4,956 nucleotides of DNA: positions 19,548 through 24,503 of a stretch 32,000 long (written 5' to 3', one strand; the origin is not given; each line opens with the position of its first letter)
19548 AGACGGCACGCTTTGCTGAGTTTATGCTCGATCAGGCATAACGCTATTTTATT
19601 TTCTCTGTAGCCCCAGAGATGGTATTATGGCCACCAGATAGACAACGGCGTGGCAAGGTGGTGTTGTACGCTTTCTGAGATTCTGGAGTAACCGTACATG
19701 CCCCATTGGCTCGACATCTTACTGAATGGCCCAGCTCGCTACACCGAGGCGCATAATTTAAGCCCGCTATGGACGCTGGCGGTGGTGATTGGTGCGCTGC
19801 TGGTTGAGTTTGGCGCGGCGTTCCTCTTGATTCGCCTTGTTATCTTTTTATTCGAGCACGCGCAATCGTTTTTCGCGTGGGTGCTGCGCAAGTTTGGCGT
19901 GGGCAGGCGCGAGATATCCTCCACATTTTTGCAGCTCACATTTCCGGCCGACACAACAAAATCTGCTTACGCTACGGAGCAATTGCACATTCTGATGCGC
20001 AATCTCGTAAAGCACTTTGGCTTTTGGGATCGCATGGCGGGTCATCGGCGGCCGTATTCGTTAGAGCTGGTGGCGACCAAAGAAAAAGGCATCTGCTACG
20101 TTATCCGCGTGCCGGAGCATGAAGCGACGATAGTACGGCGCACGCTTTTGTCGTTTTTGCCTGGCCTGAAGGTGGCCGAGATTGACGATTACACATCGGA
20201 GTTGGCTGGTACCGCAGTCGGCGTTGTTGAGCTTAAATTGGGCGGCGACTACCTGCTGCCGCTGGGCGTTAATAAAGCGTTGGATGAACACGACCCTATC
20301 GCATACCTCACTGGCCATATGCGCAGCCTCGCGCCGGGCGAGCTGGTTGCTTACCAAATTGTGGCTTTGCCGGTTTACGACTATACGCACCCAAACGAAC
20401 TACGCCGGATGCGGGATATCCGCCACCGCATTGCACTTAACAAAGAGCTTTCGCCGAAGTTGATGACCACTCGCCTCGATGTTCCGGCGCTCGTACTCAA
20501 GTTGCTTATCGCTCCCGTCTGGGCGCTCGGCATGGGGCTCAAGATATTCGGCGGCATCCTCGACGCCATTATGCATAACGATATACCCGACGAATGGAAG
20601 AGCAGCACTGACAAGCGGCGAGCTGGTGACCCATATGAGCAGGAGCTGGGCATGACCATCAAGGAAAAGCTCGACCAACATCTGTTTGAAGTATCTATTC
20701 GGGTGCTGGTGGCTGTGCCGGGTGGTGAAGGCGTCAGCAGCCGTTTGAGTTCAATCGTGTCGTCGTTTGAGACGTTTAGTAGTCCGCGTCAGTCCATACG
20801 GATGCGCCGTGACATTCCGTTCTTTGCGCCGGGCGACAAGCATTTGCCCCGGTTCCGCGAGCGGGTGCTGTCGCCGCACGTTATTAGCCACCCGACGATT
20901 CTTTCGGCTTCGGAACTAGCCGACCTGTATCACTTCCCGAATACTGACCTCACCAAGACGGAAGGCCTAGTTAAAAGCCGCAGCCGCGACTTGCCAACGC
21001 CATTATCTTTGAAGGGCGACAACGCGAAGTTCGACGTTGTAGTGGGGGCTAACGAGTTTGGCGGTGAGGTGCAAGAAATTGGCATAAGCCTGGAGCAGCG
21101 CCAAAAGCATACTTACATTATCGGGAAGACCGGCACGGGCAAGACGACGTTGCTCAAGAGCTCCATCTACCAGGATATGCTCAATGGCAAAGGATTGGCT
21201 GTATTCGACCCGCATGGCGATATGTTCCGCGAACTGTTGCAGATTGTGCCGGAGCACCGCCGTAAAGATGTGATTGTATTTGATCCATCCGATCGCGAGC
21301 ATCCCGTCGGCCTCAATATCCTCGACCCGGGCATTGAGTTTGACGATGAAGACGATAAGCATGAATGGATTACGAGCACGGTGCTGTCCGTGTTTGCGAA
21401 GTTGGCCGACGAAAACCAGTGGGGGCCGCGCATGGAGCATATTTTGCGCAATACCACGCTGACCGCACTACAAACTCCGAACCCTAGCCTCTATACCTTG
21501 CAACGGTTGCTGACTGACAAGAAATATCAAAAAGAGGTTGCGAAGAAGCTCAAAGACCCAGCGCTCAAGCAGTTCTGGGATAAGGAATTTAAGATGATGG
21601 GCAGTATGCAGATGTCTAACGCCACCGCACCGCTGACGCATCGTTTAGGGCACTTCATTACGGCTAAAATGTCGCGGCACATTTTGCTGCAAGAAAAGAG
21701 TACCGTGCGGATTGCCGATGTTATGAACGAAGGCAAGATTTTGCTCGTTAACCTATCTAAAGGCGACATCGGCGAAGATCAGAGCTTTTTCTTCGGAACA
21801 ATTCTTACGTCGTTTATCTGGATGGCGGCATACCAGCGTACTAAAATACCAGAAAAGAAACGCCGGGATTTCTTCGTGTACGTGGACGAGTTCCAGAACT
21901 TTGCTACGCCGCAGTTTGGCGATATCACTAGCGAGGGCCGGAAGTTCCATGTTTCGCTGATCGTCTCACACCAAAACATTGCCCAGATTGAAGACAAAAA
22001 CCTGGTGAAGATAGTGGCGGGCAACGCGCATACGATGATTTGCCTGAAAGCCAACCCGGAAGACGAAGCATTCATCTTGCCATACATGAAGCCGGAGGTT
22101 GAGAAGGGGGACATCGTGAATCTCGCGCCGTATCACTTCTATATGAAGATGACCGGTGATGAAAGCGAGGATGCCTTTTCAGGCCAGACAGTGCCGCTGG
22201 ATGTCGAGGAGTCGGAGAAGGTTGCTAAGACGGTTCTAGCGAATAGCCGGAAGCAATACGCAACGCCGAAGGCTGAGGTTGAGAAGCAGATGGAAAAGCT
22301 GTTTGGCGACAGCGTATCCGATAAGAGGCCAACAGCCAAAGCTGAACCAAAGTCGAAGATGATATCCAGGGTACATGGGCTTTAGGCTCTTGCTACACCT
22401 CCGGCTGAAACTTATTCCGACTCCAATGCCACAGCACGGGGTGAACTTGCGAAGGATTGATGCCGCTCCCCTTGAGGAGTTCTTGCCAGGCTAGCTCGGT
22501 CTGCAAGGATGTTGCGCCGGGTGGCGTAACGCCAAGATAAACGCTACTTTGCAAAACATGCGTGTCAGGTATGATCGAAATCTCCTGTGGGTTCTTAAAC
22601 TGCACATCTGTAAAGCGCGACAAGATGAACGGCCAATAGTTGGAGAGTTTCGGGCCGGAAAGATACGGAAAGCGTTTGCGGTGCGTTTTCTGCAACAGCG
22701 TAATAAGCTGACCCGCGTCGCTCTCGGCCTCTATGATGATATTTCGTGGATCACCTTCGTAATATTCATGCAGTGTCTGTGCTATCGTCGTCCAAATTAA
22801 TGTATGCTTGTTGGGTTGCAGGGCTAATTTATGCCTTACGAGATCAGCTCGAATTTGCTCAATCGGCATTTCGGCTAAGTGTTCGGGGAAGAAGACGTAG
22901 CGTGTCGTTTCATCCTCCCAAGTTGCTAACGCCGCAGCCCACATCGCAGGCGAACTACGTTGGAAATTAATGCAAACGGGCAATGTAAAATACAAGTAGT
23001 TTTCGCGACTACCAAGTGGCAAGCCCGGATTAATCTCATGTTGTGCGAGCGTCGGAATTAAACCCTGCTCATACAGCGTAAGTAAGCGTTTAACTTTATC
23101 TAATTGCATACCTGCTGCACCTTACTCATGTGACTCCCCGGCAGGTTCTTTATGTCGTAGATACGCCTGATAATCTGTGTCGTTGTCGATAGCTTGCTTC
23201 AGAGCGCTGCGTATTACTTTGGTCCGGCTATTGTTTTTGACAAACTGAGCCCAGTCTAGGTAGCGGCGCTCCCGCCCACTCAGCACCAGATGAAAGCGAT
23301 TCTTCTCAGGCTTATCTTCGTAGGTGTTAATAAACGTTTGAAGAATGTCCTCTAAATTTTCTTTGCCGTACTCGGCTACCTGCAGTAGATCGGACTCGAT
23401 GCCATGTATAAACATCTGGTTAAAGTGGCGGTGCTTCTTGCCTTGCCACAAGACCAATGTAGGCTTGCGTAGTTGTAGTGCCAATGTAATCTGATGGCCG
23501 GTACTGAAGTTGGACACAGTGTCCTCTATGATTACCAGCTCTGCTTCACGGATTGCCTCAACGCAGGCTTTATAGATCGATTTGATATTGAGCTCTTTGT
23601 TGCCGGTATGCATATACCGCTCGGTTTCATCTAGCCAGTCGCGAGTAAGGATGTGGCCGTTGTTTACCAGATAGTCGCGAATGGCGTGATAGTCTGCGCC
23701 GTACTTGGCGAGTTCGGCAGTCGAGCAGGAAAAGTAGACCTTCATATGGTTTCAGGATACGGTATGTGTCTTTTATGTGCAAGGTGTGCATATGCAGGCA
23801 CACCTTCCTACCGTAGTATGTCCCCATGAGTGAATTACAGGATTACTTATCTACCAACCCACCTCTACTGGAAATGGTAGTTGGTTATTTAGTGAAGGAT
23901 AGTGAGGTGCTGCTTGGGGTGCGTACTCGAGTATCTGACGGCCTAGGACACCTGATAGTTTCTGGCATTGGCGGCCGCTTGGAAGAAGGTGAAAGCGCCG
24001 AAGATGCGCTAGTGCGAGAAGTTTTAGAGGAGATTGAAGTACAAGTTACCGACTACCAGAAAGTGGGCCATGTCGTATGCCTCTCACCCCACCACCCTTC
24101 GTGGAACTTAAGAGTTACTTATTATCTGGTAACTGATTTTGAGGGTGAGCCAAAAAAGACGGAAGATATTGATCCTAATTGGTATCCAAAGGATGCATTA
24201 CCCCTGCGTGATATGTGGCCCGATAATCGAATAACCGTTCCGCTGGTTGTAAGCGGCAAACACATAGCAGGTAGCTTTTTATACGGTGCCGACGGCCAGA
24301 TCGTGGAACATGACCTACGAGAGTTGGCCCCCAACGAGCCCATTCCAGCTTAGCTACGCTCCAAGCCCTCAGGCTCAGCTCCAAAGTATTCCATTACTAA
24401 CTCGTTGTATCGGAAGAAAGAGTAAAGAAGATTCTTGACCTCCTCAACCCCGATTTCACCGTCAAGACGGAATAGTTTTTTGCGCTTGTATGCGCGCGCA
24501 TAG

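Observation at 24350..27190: Zero-gap operon: Replic_Relax wHTH protein - cytoplasmic trypsin-like protease - 377-aa unknown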

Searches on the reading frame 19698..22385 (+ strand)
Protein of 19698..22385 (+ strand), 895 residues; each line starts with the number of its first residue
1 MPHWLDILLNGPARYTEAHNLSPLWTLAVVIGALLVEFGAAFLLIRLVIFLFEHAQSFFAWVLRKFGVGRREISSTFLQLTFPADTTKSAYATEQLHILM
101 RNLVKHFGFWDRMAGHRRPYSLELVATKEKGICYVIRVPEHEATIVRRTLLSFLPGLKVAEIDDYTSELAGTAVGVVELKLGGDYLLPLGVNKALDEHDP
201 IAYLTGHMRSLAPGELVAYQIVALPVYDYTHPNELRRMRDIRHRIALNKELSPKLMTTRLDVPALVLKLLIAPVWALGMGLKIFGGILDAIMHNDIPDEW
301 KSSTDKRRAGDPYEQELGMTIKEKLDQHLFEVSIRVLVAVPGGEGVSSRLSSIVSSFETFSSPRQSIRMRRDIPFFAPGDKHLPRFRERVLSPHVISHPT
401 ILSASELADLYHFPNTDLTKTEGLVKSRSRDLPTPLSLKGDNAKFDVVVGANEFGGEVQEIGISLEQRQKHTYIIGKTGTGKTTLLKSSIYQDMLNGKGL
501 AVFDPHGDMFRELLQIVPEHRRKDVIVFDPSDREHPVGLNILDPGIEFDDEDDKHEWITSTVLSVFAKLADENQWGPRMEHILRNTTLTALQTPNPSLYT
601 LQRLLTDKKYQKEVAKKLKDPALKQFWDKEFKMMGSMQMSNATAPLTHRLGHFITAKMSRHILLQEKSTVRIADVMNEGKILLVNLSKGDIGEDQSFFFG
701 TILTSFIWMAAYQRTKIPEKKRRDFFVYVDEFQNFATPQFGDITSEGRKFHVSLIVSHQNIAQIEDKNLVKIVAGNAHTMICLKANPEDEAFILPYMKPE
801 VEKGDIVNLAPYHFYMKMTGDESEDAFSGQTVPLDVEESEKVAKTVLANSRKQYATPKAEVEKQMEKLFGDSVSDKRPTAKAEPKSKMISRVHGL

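Call 6: search_protein_families(library=pfam, proteins=[window:19698-22385:+], max_evalue=0.01)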
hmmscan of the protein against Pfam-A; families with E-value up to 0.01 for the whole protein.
window:19698-22385:+ (895 aa): 7 families
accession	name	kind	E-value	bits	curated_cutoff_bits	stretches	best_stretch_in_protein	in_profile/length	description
PF10412.15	TrwB_AAD_bind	-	8.6e-09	35.2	20.5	1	460-791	6-316/387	Type IV secretion-system coupling protein DNA-binding domain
PF01935.23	DUF87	-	3.2e-08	34.4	23.2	1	460-703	13-217/220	Helicase HerA, central domain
PF12846.13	AAA_10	-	0.00019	21.1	27.5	1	468-619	20-161/362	AAA-like domain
PF12696.13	TraG-D_C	-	0.00021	21.7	22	1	727-788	4-69/126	TraM recognition site of TraD and TraG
PF25199.1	nSTAND_NTPase5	-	0.00064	20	34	1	466-532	38-106/145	Novel STAND NTPase 5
PF24389.1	ORC-CDC6-like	-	0.0014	17.9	27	1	468-494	31-57/571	ORC-CDC6-like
PF13401.12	AAA_22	-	0.0023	18.7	27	0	467-493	3-29/130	AAA domain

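Call 35: search_protein_families(library=ncbifam, proteins=[window:19698-22385:+], max_evalue=0.1)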
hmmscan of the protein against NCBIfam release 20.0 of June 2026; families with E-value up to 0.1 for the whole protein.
window:19698-22385:+ (895 aa): 22 families
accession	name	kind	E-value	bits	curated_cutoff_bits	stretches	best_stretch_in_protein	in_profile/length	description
TIGR03743.1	SXT_TraD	subfamily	1.9e-14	53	366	2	458-542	164-251/636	conjugative transfer system coupling protein TraD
NF045973.1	conju_CD1115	equivalog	1.7e-12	46.9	250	1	466-790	21-362/442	VirD4-like conjugal transfer protein, CD1115 family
TIGR03754.1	conj_TOL_TraD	equivalog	1.8e-07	30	647.55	1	458-509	169-220/643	type IV conjugative transfer system coupling protein TraD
NF053655.1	CedD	equivalog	6.7e-06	25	600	1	442-523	194-274/527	DNA-translocating ATPase CedD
TIGR00929.1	VirB4_CagE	subfamily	4.1e-05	22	643.1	1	470-488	438-456/792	VirB4 family type IV secretion/conjugal transfer ATPase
NF041447.1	TrbC_conju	equivalog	0.0001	20.9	800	1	449-505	109-165/685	F-type conjugative transfer protein TrbC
NF045971.1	conju_CD1110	equivalog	0.00017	20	325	1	471-608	417-555/752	VirB4-like conjugal transfer ATPase, CD1110 family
NF033849.1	ser_rich_anae_1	subfamily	0.0025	15.2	650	1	400-765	693-1075/1163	serine-rich protein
NF045975.1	VirB4_plasma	equivalog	0.004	14.9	590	1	472-506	518-552/894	Mbov_0397 family ICE element conjugal transfer ATPase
TIGR03925.1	T7SS_EccC_b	equivalog_domain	0.0075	14.6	346.55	0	440-490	335-382/564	type VII secretion protein EccCb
NF041017.1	DNA_import_CedB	equivalog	0.013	14.2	700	0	468-513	274-320/590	DNA import protein CedB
TIGR02673.1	FtsE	equivalog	0.025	14.2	264.85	1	459-528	19-85/214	cell division ATP-binding protein FtsE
TIGR03420.1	DnaA_homol_Hda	equivalog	0.031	13.8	194.8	1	464-529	33-97/226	DnaA regulatory inactivator Hda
TIGR03880.1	KaiC_arch_3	hypoth_equivalog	0.034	13.7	249.45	1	472-498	19-45/224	KaiC domain-containing protein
TIGR02759.1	TraD_Ftype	equivalog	0.038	12.7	521.35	0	715-766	399-451/566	type IV conjugative transfer system coupling protein TraD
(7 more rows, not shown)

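Call 36: search_protein_families(library=phrogs, proteins=[window:19698-22385:+], max_evalue=0.1)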
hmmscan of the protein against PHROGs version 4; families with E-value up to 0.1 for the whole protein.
window:19698-22385:+ (895 aa): 4 families
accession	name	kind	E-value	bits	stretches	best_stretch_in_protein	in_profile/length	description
phrog_5156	-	unknown function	9e-58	197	1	125-865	83-804/824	-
phrog_7035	-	unknown function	7.5e-13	48.7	2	663-803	433-576/969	-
phrog_2666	-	head and packaging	2.3e-09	37.4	2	467-510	319-362/555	terminase large subunit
phrog_170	-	other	0.028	14.8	0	460-497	81-118/323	PhoH-like phosphate starvation-inducible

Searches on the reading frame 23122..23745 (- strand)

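Call 6: search_protein_families(library=pfam, proteins=[window:23122-23745:-], max_evalue=0.01)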
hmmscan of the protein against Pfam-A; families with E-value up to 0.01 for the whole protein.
window:23122-23745:- (207 aa): 0 families

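Call 35: search_protein_families(library=ncbifam, proteins=[window:23122-23745:-], max_evalue=0.1)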
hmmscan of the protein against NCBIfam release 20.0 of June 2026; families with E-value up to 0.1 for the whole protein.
window:23122-23745:- (207 aa): 0 families

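Call 36: search_protein_families(library=phrogs, proteins=[window:23122-23745:-], max_evalue=0.1)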
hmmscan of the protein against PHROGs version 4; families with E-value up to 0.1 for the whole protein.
window:23122-23745:- (207 aa): 2 families
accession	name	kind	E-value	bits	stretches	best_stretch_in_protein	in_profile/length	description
phrog_20647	-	unknown function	0.026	14.8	0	12-46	125-157/240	-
phrog_28933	-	unknown function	0.08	14.3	0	47-78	17-48/78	-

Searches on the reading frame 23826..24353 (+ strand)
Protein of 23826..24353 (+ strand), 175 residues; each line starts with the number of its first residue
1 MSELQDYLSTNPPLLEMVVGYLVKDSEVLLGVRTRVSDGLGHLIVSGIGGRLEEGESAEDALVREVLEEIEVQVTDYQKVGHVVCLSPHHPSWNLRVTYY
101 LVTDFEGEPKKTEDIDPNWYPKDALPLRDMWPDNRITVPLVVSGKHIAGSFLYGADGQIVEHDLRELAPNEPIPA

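Call 6: search_protein_families(library=pfam, proteins=[window:23826-24353:+], max_evalue=0.01)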
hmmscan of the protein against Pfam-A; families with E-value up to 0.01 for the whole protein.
window:23826-24353:+ (175 aa): 1 family
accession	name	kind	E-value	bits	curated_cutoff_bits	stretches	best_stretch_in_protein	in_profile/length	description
PF00293.34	NUDIX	-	2.9e-13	50.4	21.1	1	19-139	6-132/134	NUDIX domain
